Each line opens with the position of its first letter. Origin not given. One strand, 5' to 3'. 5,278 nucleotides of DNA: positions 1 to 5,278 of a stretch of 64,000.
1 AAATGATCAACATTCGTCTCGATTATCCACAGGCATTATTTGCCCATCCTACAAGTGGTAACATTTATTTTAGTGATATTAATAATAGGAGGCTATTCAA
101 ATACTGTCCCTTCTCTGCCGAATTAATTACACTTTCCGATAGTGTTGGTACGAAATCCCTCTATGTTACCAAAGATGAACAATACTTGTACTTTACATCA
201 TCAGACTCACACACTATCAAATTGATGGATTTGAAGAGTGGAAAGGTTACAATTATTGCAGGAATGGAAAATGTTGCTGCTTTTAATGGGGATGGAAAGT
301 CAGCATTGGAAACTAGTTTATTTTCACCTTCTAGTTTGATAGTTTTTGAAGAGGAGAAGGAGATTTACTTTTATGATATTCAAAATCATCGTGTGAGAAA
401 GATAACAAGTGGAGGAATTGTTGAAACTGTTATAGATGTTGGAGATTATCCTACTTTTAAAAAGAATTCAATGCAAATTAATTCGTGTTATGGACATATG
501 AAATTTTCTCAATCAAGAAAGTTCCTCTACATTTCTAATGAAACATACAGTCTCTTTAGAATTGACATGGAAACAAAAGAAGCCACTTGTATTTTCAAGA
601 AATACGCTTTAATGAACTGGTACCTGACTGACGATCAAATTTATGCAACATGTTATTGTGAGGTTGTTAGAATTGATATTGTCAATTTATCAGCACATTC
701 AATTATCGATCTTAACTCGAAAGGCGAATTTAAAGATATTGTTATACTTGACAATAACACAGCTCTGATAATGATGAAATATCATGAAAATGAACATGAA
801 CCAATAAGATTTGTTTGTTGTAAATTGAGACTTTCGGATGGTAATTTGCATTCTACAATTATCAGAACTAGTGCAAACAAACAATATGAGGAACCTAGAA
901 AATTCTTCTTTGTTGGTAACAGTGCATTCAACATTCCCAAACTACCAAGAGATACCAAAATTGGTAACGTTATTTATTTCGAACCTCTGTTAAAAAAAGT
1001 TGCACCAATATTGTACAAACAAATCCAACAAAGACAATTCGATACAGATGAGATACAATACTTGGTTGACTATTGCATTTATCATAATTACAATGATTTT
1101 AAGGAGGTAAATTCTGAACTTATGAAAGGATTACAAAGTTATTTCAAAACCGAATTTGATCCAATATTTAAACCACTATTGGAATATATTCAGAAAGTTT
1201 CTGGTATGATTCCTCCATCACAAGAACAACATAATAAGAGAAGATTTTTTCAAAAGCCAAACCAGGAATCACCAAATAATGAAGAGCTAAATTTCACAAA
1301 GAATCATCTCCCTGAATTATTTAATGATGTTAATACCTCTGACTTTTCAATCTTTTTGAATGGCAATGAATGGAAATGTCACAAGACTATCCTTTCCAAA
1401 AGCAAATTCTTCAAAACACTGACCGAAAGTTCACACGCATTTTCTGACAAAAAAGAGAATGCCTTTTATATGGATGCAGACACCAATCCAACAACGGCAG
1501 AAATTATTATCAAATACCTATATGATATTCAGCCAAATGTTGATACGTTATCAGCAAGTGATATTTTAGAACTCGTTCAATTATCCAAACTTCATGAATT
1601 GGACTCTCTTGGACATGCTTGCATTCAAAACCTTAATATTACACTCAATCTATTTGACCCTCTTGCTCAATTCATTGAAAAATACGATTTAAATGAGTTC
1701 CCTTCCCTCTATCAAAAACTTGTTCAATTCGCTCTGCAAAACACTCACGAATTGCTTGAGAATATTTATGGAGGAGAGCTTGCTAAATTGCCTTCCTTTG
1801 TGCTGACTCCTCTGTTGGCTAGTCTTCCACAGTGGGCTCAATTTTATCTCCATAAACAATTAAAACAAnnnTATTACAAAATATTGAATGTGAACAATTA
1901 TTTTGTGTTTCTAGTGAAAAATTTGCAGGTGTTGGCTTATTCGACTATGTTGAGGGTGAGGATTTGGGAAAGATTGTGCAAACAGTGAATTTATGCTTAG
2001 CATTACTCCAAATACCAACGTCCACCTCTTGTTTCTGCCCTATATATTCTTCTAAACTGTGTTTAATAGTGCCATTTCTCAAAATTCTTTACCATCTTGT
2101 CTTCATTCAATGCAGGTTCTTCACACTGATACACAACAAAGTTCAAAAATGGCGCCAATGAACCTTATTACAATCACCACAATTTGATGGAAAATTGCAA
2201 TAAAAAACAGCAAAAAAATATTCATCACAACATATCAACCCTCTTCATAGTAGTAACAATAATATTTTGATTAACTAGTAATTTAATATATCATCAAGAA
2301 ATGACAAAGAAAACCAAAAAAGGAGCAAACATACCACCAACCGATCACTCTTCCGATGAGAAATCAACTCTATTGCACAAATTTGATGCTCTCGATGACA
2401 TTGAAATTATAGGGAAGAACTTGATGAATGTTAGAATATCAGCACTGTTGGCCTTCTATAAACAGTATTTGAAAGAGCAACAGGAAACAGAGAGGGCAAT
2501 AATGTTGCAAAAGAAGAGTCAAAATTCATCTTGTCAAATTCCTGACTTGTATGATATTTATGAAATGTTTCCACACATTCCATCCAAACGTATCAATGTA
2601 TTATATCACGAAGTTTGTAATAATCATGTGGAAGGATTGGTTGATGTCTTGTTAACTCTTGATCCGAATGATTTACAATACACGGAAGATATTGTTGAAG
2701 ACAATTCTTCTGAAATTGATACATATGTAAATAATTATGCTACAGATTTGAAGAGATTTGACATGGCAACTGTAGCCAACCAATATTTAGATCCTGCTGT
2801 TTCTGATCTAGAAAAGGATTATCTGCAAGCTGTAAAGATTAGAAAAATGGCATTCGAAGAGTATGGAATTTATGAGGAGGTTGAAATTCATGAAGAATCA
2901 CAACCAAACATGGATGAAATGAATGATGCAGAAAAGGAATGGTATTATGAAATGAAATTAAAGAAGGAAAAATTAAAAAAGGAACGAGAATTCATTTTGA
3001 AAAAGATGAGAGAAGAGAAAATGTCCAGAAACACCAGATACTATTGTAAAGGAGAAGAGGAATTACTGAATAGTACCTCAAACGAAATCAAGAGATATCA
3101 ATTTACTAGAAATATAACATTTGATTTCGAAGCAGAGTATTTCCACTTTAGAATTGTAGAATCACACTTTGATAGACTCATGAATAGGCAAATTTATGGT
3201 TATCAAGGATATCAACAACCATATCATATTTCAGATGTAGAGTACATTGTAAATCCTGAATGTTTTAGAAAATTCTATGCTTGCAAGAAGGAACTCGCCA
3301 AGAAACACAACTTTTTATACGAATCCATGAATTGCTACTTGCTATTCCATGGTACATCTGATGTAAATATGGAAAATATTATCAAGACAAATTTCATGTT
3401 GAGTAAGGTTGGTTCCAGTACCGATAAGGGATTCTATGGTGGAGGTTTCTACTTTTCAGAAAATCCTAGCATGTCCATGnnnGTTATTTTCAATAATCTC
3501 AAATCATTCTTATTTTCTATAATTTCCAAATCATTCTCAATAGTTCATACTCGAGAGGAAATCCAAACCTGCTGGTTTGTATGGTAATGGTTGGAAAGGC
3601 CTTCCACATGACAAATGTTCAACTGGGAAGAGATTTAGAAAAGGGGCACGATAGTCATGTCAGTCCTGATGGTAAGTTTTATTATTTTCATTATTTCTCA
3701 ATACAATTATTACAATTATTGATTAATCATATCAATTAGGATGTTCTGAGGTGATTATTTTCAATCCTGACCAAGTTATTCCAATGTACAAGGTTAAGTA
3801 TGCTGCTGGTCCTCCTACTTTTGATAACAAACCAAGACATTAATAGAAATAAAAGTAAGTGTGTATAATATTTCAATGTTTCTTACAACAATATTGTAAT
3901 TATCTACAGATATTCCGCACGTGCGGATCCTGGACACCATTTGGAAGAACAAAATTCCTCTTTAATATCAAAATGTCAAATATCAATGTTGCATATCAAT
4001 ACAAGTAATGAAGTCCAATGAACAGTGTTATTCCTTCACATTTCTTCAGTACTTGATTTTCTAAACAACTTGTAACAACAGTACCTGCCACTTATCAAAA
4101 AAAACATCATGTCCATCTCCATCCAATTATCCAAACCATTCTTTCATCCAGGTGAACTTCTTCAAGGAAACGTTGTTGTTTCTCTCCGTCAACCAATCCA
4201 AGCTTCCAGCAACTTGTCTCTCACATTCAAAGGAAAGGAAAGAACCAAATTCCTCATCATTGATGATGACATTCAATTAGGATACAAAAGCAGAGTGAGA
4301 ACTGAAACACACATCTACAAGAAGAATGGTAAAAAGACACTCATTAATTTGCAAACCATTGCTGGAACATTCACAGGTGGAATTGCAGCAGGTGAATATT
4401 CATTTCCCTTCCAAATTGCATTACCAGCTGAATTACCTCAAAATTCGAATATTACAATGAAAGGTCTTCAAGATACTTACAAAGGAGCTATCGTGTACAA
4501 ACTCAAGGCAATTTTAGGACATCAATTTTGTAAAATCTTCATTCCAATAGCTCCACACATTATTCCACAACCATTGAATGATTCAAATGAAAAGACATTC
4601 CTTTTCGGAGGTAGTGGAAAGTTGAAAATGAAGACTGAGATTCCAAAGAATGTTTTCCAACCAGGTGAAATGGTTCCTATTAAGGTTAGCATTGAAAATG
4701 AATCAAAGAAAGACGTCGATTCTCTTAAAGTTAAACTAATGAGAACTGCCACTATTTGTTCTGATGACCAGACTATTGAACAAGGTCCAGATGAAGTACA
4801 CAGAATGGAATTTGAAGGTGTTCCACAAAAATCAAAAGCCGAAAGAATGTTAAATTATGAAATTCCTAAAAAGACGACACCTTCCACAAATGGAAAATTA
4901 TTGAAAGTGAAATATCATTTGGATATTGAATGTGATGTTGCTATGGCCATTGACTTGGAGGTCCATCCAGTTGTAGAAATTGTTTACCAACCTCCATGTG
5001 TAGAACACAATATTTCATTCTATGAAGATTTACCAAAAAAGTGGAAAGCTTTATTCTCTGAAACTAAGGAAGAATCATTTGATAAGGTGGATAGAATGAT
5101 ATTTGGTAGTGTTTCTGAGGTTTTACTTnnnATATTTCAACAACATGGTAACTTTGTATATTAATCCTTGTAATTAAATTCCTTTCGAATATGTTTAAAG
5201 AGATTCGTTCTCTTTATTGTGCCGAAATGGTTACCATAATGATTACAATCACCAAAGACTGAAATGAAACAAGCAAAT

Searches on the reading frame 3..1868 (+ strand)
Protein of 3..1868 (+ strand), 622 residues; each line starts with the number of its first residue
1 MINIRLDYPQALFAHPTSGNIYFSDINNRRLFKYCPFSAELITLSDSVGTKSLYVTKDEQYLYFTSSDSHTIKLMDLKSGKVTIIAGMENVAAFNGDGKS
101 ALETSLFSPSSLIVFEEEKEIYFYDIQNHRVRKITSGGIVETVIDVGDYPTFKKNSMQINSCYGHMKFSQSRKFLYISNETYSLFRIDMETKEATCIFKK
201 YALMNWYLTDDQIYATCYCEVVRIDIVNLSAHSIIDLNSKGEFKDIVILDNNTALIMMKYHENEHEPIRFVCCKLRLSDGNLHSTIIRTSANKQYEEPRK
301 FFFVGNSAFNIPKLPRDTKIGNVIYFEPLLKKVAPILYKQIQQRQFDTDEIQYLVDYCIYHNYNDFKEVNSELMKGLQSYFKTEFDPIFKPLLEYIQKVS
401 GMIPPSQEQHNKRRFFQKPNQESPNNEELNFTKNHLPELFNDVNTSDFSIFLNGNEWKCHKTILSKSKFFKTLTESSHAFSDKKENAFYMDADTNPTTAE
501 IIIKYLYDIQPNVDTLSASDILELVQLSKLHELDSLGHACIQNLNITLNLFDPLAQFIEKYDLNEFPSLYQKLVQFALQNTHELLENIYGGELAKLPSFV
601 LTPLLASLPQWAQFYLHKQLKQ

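Call 51: search_protein_families(library=pfam, proteins=[window:3-1868:+], max_evalue=0.00001)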
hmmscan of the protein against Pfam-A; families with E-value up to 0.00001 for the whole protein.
window:3-1868:+ (622 aa): 1 family
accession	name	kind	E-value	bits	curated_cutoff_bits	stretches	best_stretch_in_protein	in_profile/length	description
PF00651.37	BTB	-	2.4e-06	28.1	20.5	1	439-544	4-106/110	BTB/POZ domain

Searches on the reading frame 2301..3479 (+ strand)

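Call 51: search_protein_families(library=pfam, proteins=[window:2301-3479:+], max_evalue=0.00001)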
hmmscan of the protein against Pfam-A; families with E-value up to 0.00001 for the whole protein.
window:2301-3479:+ (393 aa): 1 family
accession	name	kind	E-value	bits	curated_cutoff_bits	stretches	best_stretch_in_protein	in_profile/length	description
PF00644.27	PARP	-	6.2e-09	36.1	26.7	1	306-392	21-96/199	Poly(ADP-ribose) polymerase catalytic domain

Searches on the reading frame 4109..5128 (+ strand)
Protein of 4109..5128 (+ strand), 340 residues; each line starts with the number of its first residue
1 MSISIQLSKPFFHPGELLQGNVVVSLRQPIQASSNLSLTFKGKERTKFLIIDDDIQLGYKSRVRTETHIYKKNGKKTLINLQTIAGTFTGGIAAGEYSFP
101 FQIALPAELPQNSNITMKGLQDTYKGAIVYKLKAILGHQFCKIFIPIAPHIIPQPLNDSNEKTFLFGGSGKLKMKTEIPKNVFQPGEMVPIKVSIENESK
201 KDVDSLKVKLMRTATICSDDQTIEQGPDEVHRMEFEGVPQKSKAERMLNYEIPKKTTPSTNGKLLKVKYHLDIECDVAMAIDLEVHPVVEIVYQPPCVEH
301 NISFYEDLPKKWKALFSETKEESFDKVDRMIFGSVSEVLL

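Call 51: search_protein_families(library=pfam, proteins=[window:4109-5128:+], max_evalue=0.00001)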
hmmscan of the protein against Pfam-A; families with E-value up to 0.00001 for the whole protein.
window:4109-5128:+ (340 aa): 3 families
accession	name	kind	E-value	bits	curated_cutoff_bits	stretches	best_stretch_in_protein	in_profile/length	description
PF02752.27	Arrestin_C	-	2.4e-22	80.2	27.7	1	169-285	2-126/137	Arrestin (or S-antigen), C-terminal domain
PF00339.34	Arrestin_N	-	2.7e-18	66.8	24.9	1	3-137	3-126/148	Arrestin (or S-antigen), N-terminal domain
PF07070.16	Spo0M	-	9.4e-10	38.9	23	1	168-284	9-127/213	SpoOM protein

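Call 53: find_homologous_proteins(query=window:4109-5128:+, max_evalue=1e-10)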
Query window:4109-5128:+ (340 aa): 19 proteins with E <= 1e-10 among 1839 candidates.
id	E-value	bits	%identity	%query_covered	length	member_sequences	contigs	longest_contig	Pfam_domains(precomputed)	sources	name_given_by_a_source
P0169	2.8e-224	761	100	100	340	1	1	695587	PF00339.35,PF02752.28,PF07070.17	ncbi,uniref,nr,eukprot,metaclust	ncbi:predicted protein [Naegleria gruberi]|uniref:Predicted protein n=1 Tax=Naegleria gruberi TaxID=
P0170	3.7e-80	288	50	79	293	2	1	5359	PF00339.35,PF02752.28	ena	-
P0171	9.7e-76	273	46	92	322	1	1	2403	PF00339.35,PF02752.28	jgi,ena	-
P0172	5.3e-72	261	44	92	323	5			PF00339.35,PF02752.28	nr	nr:unnamed protein product [Naegleria fowleri]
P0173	6.2e-55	205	45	79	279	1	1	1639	PF00339.35,PF02752.28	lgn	-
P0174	1.6e-52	197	39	91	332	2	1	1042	PF00339.35,PF02752.28,PF07070.17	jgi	-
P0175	6.0e-49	185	39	91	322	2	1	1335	PF00339.35,PF02752.28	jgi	-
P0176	1.8e-48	184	36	90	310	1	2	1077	PF00339.35,PF02752.28,PF07070.17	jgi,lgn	-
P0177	7.0e-48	182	38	91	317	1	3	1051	PF00339.35,PF02752.28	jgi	-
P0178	1.1e-46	178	37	92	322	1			PF00339.35,PF02752.28,PF07070.17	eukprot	eukprot:TRINITY_DN6210_c0_g1_i1.p1 TRINITY_DN6210_c0_g1~~TRINITY_DN6210_c0_g1_i1.p1 ORF type:complet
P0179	6.4e-46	175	36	90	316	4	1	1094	PF00339.35,PF02752.28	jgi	-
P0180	6.8e-46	175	38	91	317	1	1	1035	PF00339.35,PF02752.28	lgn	-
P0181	9.4e-46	175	39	86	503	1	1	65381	PF00339.35,PF02752.28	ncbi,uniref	ncbi:hypothetical protein AKO1_004114 [Acrasis kona]|uniref:Arrestin C-terminal-like domain-containi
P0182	1.1e-45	174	38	86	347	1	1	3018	PF00339.35,PF02752.28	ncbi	-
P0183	1.2e-45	174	36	91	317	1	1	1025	PF00339.35,PF02752.28,PF07070.17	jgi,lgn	-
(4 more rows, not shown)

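Call 82: find_encoding_contigs(protein=P0169, flank=4000, max_places=2)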
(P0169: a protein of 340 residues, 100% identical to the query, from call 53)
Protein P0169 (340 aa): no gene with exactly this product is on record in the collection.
